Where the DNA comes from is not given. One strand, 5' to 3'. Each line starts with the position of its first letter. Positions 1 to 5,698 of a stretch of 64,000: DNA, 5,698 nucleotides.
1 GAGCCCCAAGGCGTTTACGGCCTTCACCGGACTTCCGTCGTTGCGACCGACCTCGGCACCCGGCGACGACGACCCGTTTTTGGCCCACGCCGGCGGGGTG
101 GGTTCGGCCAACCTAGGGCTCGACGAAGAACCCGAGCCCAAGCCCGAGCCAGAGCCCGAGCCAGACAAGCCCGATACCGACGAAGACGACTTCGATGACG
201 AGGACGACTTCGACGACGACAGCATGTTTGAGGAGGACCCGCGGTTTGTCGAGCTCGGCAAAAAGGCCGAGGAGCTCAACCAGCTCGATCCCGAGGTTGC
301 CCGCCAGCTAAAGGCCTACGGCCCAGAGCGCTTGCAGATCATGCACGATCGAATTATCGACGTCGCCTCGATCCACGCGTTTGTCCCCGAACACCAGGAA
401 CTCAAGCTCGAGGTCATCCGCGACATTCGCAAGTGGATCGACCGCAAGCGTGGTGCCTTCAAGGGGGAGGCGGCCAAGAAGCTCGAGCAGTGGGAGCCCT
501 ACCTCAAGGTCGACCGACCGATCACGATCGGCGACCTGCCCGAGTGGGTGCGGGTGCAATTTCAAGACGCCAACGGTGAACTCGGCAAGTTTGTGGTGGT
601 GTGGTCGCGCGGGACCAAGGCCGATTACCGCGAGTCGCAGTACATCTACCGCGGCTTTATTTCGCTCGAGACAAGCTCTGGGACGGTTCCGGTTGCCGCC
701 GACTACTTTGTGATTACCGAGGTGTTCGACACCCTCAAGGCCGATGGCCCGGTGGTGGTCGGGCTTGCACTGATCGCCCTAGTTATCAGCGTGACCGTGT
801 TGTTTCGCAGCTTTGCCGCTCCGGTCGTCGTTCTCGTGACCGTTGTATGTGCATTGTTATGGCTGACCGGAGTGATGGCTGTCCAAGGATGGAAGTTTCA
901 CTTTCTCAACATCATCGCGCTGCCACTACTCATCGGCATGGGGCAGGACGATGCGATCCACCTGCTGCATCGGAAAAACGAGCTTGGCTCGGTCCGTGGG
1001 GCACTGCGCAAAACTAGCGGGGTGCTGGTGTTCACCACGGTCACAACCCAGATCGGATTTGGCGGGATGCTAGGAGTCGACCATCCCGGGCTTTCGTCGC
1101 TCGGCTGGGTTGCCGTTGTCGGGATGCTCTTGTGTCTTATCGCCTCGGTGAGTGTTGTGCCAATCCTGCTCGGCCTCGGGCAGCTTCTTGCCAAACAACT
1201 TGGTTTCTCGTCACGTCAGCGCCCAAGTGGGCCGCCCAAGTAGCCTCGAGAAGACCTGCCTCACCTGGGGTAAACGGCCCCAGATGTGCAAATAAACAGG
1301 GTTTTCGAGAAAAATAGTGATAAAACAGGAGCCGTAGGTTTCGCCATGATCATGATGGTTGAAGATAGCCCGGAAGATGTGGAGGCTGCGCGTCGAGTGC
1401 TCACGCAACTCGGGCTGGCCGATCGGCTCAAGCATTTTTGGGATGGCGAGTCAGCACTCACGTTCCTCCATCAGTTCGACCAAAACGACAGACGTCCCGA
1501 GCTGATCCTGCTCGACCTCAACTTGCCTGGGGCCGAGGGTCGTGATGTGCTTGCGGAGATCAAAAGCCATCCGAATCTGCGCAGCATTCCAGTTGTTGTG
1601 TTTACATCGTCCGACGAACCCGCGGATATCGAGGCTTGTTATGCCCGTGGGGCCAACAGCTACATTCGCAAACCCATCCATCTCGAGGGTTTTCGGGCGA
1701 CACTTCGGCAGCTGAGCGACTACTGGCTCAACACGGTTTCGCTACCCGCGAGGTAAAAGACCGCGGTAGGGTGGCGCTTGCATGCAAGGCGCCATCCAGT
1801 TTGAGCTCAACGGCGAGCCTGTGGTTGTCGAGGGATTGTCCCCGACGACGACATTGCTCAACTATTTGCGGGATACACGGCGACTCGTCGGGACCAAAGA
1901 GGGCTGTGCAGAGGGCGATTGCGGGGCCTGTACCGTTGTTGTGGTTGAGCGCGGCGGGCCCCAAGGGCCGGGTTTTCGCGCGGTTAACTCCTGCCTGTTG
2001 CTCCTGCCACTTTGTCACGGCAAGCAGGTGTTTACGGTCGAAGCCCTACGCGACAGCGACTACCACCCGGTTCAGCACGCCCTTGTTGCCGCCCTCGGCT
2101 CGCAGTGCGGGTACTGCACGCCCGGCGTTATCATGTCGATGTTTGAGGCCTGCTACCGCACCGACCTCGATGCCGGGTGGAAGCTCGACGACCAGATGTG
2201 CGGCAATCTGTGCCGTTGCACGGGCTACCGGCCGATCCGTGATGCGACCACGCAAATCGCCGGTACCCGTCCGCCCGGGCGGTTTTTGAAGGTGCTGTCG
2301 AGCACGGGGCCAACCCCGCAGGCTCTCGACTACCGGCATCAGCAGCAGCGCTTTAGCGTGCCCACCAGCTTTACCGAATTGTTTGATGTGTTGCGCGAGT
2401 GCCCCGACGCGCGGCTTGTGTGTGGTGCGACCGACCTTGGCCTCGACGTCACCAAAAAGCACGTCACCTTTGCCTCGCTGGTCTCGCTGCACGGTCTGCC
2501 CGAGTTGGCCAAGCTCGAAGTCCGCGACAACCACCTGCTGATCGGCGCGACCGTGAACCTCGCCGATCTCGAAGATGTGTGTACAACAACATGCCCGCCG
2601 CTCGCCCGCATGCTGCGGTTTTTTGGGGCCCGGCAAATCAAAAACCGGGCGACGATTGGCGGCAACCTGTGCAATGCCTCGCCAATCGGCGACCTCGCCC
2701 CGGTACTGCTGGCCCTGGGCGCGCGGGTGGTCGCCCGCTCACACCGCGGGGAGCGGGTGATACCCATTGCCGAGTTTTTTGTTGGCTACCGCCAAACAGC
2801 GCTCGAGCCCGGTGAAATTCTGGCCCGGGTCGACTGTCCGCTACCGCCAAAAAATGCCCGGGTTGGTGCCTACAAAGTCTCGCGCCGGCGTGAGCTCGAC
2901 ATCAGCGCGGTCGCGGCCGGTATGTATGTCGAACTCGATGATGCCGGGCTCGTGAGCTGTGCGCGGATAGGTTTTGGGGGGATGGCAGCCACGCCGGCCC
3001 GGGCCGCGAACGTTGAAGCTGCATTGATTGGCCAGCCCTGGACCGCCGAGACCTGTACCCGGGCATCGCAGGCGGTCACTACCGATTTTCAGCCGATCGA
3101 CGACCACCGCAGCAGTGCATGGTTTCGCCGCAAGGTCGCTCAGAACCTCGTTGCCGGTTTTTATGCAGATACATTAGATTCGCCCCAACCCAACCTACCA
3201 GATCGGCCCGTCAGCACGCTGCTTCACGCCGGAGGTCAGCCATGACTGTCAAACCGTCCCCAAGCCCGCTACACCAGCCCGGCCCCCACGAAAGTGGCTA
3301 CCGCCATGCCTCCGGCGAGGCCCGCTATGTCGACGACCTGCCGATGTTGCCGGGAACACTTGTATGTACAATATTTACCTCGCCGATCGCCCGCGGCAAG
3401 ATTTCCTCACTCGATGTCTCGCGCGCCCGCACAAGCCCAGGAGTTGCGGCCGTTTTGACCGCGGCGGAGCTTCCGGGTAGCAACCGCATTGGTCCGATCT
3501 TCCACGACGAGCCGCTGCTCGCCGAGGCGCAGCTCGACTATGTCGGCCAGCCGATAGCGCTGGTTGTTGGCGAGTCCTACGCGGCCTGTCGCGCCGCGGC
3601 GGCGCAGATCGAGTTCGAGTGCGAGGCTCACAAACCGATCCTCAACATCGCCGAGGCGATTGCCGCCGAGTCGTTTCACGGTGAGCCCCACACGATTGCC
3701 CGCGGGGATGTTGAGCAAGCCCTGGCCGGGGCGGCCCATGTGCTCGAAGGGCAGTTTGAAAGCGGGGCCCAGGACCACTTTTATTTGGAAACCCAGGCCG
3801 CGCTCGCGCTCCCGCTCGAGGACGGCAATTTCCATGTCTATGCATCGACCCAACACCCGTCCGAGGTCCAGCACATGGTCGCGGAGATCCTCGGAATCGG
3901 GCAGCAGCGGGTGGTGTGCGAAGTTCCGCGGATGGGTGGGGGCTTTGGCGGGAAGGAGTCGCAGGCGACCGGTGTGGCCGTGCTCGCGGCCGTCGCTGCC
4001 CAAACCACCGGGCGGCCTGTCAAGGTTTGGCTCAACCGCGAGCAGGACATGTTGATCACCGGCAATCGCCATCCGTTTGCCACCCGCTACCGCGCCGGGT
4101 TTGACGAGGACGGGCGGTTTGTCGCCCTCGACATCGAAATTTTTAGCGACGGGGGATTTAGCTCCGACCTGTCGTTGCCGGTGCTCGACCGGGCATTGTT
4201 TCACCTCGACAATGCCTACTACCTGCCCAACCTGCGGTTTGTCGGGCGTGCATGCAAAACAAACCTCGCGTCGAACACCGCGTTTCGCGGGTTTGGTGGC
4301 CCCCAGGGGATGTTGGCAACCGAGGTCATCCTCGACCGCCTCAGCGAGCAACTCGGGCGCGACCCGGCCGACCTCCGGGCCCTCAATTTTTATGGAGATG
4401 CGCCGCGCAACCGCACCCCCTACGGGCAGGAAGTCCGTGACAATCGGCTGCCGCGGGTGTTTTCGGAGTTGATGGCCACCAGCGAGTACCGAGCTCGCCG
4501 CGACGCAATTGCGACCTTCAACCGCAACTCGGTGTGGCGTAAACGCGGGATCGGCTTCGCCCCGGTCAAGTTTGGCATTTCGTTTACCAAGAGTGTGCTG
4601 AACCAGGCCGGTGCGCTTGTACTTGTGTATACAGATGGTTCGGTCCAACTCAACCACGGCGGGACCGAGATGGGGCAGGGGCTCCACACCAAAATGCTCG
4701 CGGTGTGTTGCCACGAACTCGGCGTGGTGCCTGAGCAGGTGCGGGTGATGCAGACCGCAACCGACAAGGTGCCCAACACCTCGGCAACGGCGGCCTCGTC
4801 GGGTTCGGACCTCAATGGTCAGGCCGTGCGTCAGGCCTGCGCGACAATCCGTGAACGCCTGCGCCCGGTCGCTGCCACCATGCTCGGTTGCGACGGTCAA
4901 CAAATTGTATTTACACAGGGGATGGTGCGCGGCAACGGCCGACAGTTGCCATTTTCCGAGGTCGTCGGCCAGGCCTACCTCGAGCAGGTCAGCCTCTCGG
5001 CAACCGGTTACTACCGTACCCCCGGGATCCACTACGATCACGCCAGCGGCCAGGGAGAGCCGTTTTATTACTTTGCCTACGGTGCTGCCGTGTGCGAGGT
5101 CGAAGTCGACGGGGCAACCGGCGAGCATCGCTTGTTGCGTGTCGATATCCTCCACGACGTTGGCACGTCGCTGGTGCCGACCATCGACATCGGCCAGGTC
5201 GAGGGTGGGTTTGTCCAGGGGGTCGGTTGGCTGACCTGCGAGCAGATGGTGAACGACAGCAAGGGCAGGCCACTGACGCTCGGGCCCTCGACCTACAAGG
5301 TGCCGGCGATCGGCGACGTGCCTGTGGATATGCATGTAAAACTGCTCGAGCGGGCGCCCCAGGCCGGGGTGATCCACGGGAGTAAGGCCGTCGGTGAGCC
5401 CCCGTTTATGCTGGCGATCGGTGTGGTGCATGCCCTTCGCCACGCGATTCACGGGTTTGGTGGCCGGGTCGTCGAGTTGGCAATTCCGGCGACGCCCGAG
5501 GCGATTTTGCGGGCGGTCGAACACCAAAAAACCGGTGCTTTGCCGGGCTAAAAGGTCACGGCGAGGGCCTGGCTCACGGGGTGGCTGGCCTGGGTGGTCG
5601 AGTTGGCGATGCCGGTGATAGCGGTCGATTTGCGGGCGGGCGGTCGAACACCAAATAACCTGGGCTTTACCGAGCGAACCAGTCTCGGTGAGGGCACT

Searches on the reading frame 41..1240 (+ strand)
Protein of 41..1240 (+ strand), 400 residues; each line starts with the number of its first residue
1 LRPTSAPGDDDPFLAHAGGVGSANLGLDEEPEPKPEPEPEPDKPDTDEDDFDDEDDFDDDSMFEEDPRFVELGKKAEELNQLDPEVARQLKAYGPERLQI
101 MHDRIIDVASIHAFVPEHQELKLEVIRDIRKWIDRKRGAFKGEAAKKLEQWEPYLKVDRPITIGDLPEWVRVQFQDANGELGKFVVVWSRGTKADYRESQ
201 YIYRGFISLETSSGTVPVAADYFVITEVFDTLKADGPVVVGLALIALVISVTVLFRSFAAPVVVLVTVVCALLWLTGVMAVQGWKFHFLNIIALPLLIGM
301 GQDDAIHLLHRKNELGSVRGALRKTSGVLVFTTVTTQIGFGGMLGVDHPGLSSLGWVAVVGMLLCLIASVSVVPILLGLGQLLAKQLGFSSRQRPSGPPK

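Call 100: search_protein_families(library=pfam, proteins=[window:41-1240:+], max_evalue=0.0001)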
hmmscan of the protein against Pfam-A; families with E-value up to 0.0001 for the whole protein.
window:41-1240:+ (400 aa): 1 family
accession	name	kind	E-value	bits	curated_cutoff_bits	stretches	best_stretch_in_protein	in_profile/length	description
PF03176.21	MMPL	-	5.6e-10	39.1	20.5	1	216-379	125-301/333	MMPL family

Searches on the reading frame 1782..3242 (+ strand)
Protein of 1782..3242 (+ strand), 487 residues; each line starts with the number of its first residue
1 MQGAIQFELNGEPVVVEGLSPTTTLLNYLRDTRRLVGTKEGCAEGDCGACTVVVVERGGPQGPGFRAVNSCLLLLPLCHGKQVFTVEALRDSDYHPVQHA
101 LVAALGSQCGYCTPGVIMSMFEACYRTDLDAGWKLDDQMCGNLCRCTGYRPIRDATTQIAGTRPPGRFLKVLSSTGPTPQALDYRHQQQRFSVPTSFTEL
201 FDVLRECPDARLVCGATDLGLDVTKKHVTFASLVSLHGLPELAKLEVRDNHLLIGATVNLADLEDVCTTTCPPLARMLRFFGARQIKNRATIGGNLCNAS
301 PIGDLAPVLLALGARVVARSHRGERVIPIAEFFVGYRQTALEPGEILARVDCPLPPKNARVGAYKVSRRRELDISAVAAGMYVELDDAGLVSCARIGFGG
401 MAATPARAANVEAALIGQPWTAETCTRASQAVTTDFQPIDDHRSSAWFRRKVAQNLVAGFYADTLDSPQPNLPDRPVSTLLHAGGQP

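Call 100: search_protein_families(library=pfam, proteins=[window:1782-3242:+], max_evalue=0.0001)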
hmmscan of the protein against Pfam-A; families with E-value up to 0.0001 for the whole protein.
window:1782-3242:+ (487 aa): 4 families
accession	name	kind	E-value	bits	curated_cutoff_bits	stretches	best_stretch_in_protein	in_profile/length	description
PF00941.27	FAD_binding_5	-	1.8e-49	168.3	27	1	191-354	5-169/170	FAD binding domain in molybdopterin dehydrogenase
PF03450.22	CO_deh_flav_C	-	9e-31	106.5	25.5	1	363-462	2-100/102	CO dehydrogenase flavoprotein C-terminal domain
PF01799.25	Fer2_2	-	5.5e-23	81.3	30.3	1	85-156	1-74/75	[2Fe-2S] binding domain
PF00111.32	Fer2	-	3.1e-07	30.7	21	1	8-57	2-50/77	2Fe-2S iron-sulfur cluster binding domain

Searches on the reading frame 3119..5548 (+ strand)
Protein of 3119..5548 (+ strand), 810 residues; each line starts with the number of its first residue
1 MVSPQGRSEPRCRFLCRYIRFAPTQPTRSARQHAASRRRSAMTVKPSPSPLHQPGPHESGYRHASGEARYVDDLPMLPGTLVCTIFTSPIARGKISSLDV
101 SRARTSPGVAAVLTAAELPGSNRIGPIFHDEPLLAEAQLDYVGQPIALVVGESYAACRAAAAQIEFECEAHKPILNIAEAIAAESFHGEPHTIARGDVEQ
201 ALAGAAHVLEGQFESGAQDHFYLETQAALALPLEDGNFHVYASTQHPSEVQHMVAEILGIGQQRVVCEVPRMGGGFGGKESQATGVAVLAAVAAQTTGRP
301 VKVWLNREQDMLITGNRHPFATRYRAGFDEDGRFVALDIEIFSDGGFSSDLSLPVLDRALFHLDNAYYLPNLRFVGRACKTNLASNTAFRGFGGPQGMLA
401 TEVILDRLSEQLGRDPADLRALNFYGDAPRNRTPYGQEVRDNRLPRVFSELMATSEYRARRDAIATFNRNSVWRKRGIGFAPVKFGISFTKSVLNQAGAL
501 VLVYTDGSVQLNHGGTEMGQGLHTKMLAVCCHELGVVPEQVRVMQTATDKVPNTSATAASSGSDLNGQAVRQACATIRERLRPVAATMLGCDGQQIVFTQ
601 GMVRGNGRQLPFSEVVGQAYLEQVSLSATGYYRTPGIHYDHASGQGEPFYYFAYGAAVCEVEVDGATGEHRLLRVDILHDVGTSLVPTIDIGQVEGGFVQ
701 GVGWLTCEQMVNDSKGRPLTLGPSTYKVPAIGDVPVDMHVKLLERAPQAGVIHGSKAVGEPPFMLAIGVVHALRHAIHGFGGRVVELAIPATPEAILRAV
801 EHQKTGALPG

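Call 83: search_protein_families(library=pfam, proteins=[window:3119-5548:+], max_evalue=0.001)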
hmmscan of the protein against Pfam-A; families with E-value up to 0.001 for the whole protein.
window:3119-5548:+ (810 aa): 3 families
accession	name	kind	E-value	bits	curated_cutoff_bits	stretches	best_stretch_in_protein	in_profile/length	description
PF20256.3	MoCoBD_2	-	1.9e-102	343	27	1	451-735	2-283/283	Molybdopterin cofactor-binding domain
PF02738.23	MoCoBD_1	-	6.2e-91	304.3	27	1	191-424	7-244/244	Molybdopterin cofactor-binding domain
PF01315.27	Ald_Xan_dh_C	-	3.4e-23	82.5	31.3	1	65-168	1-106/110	Aldehyde oxidase and xanthine dehydrogenase, a/b hammerhead domain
